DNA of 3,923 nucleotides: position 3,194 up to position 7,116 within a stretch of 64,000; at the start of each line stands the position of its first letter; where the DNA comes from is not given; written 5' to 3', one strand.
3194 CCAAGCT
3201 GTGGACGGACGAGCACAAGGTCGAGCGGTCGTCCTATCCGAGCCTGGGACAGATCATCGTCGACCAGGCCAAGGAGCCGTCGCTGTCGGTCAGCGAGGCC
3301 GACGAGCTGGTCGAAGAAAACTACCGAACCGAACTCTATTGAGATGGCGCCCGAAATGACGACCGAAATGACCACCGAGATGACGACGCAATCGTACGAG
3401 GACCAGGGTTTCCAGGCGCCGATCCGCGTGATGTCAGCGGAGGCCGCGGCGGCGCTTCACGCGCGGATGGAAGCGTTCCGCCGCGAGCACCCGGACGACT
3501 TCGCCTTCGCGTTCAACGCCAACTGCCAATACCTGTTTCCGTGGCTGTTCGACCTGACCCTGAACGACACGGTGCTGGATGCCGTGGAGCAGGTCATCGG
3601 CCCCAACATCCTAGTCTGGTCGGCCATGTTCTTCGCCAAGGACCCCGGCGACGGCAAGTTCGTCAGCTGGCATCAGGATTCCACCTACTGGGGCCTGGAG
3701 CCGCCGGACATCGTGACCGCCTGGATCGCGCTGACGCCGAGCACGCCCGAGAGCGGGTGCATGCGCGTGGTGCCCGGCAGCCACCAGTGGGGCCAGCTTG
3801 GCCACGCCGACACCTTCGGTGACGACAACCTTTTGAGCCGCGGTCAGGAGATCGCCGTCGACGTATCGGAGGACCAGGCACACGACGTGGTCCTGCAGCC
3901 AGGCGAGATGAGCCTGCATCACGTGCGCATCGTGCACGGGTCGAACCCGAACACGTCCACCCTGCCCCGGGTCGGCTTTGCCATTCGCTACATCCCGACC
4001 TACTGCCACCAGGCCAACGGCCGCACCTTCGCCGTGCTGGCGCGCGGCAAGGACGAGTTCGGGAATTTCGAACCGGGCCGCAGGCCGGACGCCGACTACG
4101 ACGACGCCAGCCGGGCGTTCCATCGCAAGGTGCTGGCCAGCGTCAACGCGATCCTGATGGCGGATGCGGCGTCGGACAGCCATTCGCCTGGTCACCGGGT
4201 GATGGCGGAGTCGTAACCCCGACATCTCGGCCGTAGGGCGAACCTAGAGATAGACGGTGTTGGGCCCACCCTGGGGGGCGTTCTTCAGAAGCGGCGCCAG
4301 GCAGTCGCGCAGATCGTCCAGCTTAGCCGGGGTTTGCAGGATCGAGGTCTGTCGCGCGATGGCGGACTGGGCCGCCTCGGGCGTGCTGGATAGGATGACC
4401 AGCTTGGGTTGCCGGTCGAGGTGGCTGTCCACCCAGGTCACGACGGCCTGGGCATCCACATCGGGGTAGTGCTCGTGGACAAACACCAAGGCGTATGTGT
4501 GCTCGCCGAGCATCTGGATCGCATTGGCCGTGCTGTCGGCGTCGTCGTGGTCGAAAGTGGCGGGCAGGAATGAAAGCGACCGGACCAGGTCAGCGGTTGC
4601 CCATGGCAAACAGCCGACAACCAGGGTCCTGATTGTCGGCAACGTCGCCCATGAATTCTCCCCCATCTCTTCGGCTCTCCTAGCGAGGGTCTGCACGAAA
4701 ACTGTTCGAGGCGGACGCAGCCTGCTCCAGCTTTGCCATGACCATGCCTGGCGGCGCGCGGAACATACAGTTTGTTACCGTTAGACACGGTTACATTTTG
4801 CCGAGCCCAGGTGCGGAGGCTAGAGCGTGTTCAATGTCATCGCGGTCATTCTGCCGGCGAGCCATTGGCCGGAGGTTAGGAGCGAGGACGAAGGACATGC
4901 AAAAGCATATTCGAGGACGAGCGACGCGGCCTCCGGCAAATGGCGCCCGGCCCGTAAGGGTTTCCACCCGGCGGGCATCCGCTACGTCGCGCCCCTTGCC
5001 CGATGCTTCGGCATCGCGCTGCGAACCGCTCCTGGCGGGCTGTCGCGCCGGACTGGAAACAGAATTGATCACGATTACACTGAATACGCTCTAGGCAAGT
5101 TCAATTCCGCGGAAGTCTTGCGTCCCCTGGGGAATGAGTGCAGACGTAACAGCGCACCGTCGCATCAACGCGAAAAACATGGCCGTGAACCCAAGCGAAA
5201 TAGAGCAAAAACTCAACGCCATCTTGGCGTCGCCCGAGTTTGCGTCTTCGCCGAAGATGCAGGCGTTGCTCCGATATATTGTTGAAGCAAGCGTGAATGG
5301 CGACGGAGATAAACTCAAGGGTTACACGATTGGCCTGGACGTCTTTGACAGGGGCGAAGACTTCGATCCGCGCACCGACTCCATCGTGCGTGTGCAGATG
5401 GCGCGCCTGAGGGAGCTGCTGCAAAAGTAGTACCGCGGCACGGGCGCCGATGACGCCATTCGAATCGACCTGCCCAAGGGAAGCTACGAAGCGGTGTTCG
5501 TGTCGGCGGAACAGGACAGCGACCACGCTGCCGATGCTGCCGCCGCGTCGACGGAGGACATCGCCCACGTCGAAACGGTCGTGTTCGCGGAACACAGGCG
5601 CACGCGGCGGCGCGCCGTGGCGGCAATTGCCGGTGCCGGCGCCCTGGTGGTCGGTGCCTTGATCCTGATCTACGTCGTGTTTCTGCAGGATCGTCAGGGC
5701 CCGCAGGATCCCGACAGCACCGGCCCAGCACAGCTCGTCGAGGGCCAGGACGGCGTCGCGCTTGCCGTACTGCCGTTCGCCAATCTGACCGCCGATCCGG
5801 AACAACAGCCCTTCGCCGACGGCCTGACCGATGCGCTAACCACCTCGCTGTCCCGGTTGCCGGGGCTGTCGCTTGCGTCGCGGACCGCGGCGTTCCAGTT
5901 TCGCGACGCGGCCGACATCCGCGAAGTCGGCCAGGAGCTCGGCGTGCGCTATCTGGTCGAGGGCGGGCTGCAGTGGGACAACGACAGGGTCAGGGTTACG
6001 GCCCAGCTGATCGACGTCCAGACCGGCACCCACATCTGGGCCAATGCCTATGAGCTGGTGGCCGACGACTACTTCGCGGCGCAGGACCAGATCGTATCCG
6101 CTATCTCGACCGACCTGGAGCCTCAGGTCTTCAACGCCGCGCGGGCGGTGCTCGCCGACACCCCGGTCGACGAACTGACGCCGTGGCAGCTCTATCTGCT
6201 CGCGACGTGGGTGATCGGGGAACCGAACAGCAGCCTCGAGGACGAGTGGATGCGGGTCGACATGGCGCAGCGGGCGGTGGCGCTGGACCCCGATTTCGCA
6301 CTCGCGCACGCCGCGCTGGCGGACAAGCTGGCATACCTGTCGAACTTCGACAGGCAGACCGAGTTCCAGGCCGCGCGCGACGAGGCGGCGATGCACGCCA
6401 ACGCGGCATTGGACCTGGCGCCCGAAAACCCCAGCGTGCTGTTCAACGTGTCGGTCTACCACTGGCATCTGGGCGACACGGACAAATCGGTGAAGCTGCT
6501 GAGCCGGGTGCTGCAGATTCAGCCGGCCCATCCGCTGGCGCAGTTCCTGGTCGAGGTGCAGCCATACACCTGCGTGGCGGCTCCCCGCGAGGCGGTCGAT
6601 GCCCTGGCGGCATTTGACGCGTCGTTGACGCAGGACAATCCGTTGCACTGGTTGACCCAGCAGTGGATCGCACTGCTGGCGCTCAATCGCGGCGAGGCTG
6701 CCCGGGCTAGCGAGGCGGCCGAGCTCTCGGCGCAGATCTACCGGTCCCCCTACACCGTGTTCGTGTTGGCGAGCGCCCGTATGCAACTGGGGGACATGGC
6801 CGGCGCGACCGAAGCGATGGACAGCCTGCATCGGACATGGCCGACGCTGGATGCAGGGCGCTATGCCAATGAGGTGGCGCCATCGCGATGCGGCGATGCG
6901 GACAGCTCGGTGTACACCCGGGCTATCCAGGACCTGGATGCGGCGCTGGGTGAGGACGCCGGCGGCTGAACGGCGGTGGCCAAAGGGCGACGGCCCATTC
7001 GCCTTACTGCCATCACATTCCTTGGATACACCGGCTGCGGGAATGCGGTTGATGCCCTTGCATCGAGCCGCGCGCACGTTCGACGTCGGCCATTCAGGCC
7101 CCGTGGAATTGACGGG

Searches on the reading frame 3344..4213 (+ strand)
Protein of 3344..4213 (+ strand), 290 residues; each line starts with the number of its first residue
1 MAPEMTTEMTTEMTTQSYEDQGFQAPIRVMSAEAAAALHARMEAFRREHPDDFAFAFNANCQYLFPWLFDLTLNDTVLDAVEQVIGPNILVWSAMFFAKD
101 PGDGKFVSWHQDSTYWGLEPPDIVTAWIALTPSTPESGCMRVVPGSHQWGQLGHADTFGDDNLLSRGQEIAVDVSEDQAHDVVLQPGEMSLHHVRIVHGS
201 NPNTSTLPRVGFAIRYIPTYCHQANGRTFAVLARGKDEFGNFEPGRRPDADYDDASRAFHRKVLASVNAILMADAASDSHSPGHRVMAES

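Call 53: search_protein_families(library=pfam, proteins=[window:3344-4213:+], max_evalue=0.001)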
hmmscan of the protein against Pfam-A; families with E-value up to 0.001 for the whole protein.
window:3344-4213:+ (290 aa): 1 family
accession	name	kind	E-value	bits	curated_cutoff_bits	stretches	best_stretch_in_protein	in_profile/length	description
PF05721.19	PhyH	-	1.3e-33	117.5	22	1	18-209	1-211/213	Phytanoyl-CoA dioxygenase (PhyH)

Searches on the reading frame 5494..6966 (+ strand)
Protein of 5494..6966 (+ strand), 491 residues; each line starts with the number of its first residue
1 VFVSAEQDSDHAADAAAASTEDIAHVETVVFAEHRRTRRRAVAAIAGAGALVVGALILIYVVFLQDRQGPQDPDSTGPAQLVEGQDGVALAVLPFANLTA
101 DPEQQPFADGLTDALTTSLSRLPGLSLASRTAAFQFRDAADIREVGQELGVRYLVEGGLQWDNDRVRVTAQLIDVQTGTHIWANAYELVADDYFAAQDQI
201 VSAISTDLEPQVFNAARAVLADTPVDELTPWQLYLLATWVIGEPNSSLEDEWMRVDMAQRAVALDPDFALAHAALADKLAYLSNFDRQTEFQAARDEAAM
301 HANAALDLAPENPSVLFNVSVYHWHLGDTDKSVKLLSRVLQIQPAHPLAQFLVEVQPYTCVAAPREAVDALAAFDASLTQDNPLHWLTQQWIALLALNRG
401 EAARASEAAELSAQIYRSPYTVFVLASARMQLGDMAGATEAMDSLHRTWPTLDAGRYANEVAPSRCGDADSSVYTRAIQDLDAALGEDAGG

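Call 53: search_protein_families(library=pfam, proteins=[window:5494-6966:+], max_evalue=0.001)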
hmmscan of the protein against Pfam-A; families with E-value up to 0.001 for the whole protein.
window:5494-6966:+ (491 aa): 2 families
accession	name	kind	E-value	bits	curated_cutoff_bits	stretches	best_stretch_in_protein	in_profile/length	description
PF13428.12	TPR_14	-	6.3e-05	23.7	23.5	0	322-351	10-39/44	Tetratricopeptide repeat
PF13414.12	TPR_11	-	7.7e-05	22.7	26.8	0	259-276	18-35/42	TPR repeat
